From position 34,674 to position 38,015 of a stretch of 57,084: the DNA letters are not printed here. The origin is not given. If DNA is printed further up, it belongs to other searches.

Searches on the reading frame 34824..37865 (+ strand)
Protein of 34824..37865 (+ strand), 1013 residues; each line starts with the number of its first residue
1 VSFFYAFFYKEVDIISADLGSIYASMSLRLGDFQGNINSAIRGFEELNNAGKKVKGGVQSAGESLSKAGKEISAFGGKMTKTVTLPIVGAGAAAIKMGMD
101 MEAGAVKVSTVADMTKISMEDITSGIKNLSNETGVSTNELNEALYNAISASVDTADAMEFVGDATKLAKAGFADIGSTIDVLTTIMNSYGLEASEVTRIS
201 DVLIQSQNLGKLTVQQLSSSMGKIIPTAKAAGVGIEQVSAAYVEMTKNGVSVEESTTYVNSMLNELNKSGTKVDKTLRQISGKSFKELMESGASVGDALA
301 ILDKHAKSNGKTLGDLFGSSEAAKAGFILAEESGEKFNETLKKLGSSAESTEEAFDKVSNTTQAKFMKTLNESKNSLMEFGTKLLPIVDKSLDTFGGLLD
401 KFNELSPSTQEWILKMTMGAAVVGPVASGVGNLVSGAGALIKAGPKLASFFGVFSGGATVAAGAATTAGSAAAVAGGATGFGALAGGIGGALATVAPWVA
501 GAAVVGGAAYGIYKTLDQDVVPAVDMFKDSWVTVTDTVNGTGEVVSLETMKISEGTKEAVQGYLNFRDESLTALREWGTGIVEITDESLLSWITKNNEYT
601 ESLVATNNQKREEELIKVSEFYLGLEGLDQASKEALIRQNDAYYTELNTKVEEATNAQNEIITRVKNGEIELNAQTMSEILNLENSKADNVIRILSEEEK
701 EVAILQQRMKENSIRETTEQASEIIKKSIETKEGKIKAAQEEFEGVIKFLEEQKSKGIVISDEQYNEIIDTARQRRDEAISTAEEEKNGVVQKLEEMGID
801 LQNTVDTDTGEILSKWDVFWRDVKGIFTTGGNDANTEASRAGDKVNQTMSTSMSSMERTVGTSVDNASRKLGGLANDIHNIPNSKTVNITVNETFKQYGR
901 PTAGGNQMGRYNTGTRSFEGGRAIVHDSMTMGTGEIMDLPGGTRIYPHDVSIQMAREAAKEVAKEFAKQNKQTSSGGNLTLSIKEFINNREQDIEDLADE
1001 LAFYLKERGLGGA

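Call 82: search_protein_families(library=phrogs, proteins=[window:34824-37865:+], max_evalue=0.00001)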
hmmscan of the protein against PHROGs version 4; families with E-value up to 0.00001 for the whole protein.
window:34824-37865:+ (1013 aa): 24 families
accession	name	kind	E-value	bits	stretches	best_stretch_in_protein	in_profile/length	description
phrog_1533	-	tail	2.3e-164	550.2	1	42-970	196-1128/1688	tail length tape measure protein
phrog_1272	-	tail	2.2e-83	281.9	1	36-920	193-1098/1606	tail length tape measure protein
phrog_991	-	tail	1.1e-76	259.6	1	36-1009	231-918/1966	tail length tape measure protein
phrog_1293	-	tail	4.3e-59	201.4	1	51-863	135-932/1424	tail length tape measure protein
phrog_4704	-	tail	6.8e-56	191.2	1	46-443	167-565/625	tail length tape measure protein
phrog_28775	-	tail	3e-54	185.5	1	92-372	52-331/1303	tail length tape measure protein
phrog_28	-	tail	4.4e-52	178.9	1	46-939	215-1008/1228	tail length tape measure protein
phrog_14441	-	tail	1.5e-36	127.3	1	78-261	58-241/241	tail length tape measure protein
phrog_167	-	tail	7.7e-36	124.3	1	37-999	220-1136/1555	tail length tape measure protein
phrog_5218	-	unknown function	1.4e-35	123.8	1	33-780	164-917/1599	-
phrog_9696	-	tail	2.9e-23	82.6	1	47-377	21-362/1415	tail length tape measure protein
phrog_36688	-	tail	2.6e-21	75.9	1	42-275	19-253/1600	tail length tape measure protein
phrog_23013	-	tail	2.7e-20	72.7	1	42-470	84-510/1379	tail length tape measure protein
phrog_10030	-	tail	5.2e-16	58.2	1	58-447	141-559/2105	tail length tape measure protein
phrog_36058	-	unknown function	5.1e-15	55.9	1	669-827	156-315/766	-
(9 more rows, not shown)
